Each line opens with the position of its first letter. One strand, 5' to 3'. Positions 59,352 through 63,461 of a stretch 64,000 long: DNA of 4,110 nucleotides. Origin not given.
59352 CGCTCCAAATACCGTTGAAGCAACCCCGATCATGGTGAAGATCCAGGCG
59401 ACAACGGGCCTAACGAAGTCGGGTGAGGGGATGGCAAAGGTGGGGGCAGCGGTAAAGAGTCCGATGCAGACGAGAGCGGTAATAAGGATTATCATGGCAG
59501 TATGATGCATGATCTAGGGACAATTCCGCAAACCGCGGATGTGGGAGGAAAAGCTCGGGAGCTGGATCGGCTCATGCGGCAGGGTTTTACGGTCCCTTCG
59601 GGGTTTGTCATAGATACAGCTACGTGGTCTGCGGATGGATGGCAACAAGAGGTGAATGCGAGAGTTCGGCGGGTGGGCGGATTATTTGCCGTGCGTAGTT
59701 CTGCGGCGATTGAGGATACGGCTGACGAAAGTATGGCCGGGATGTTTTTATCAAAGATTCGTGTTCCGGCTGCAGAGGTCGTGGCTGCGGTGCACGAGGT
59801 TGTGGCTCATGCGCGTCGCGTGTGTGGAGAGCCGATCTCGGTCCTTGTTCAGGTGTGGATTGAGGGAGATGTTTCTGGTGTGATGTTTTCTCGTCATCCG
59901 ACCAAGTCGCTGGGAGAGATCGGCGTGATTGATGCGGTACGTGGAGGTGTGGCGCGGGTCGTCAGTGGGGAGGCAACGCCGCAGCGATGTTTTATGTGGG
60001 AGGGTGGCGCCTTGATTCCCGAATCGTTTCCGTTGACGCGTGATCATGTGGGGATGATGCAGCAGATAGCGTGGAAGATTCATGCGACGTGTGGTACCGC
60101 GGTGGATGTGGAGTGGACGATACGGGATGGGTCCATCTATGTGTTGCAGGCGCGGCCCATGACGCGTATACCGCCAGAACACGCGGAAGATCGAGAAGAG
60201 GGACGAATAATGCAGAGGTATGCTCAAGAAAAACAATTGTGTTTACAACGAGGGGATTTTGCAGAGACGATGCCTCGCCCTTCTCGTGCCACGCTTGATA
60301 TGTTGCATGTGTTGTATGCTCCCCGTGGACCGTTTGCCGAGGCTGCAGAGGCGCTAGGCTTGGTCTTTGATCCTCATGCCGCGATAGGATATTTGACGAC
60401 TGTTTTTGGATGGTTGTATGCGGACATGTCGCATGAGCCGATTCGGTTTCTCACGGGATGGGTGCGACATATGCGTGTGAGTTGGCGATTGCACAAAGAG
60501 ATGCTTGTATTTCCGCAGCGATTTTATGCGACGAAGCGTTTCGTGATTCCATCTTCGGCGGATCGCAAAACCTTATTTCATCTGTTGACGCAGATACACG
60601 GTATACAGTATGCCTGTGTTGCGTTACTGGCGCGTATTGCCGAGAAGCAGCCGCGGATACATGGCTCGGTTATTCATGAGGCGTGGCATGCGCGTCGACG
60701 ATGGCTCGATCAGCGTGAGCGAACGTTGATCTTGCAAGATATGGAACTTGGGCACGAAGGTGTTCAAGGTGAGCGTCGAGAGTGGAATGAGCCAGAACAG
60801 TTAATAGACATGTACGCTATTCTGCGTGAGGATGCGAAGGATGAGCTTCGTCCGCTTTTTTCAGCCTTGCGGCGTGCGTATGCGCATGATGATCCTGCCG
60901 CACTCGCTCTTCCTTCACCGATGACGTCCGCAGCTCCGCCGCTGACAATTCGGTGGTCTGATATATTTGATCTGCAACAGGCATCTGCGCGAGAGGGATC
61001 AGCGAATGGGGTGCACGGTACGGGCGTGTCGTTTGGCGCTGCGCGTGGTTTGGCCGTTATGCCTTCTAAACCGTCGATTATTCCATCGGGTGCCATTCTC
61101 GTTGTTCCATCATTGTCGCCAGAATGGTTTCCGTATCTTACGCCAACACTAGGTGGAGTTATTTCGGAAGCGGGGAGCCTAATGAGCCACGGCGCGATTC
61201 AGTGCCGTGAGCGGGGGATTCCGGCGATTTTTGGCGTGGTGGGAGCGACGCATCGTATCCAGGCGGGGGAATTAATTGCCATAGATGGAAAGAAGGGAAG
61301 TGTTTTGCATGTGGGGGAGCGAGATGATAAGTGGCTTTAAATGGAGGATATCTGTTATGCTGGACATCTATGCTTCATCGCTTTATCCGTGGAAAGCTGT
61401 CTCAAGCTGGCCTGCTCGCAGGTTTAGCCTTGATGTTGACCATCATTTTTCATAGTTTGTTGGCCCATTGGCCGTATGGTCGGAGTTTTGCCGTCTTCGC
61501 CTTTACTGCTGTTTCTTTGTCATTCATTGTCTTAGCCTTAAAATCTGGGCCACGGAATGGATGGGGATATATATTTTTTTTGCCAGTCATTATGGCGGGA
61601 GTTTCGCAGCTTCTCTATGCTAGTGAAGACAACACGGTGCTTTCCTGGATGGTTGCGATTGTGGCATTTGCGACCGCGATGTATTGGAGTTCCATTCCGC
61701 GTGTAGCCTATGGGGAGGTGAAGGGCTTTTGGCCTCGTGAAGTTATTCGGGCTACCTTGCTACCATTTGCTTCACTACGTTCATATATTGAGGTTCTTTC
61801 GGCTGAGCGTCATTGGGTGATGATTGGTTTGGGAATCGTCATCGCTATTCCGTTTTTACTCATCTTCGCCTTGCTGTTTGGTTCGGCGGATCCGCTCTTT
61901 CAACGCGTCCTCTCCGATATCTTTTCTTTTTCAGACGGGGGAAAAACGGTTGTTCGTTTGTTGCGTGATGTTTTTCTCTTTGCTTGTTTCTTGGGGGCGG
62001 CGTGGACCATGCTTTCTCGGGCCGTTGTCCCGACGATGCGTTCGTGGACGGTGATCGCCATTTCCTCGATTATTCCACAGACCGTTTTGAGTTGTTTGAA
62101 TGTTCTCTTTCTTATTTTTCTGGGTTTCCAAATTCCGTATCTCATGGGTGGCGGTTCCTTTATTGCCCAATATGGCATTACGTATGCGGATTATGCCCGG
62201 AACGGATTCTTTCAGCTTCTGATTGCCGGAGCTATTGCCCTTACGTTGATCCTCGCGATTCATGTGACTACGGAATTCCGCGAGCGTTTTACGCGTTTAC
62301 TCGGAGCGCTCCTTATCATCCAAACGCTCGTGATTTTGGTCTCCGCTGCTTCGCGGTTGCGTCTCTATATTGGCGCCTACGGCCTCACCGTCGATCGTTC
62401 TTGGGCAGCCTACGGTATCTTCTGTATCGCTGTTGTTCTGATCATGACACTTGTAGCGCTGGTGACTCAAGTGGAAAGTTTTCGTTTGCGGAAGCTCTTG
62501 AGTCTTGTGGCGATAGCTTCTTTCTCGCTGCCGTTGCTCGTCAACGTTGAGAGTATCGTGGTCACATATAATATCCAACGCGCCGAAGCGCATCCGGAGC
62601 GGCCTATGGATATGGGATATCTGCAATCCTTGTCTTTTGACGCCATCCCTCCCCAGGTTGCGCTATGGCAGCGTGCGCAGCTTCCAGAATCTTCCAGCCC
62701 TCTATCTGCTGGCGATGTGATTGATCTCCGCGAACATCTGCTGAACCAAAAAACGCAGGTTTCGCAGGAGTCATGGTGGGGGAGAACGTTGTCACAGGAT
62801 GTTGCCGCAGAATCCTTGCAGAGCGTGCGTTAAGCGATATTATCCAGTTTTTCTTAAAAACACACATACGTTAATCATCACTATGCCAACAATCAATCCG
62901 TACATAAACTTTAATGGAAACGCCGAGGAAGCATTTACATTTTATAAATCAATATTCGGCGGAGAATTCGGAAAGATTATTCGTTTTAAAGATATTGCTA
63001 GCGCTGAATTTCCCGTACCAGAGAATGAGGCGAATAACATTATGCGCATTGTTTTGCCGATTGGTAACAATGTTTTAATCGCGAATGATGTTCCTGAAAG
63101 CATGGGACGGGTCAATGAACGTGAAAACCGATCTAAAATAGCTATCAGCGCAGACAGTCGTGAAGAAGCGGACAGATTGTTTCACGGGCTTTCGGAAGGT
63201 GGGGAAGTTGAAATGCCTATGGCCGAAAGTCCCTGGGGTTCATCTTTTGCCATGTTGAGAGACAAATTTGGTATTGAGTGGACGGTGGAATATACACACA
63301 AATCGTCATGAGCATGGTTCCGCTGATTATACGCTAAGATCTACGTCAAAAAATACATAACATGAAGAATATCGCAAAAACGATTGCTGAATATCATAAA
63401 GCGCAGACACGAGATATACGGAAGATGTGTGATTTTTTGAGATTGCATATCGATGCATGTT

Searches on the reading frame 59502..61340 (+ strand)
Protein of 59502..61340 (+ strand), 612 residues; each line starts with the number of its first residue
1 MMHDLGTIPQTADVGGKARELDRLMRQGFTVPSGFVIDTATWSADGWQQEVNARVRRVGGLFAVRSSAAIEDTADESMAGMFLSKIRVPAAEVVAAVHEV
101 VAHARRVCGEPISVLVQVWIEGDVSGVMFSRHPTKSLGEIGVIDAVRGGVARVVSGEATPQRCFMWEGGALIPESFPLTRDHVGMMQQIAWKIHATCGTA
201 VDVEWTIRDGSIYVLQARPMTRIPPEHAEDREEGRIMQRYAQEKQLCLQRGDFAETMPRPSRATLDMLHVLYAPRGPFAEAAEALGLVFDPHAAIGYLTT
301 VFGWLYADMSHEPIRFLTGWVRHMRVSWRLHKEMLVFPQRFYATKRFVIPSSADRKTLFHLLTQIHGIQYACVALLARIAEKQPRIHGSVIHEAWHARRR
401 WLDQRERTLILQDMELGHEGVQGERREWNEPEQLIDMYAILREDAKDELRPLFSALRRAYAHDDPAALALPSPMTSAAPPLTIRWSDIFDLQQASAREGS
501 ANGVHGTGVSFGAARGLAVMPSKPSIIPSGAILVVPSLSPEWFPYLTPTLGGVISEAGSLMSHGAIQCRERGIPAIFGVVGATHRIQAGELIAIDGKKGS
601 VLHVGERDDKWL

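Call 14: search_protein_families(library=pfam, proteins=[window:59502-61340:+])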
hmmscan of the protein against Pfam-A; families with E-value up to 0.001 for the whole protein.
window:59502-61340:+ (612 aa): 2 families
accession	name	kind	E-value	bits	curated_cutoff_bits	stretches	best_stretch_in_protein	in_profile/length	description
PF01326.24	PPDK_N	-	5.5e-27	95.3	27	2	51-164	92-221/328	Pyruvate phosphate dikinase, AMP/ATP-binding domain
PF00391.29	PEP-utilizers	-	9.1e-20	70.5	23.1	1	527-599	1-72/72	PEP-utilising enzyme, mobile domain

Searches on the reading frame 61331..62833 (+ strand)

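Call 87: search_protein_families(library=pfam, proteins=[window:61331-62833:+])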
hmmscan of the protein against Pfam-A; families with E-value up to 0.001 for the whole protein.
window:61331-62833:+ (500 aa): 1 family
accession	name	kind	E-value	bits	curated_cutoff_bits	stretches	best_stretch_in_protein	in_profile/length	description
PF13687.11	DUF4153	-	2.2e-59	201.9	27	1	89-441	4-369/373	Domain of unknown function (DUF4153)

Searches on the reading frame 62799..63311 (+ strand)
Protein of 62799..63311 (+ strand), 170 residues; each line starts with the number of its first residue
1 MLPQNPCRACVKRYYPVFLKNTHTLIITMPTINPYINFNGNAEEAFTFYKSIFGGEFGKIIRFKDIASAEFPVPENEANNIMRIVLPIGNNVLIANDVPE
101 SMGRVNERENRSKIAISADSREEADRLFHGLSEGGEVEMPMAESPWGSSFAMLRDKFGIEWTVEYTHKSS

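Call 87: search_protein_families(library=pfam, proteins=[window:62799-63311:+])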
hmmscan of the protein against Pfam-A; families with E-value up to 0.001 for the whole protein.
window:62799-63311:+ (170 aa): 2 families
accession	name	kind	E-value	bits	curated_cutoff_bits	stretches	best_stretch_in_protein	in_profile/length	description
PF06983.19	3-dmu-9_3-mt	-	6.5e-10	40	24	1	32-163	3-115/116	3-demethylubiquinone-9 3-methyltransferase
PF00903.31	Glyoxalase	-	7.6e-09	36.4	20.6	1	36-162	6-120/121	Glyoxalase/Bleomycin resistance protein/Dioxygenase superfamily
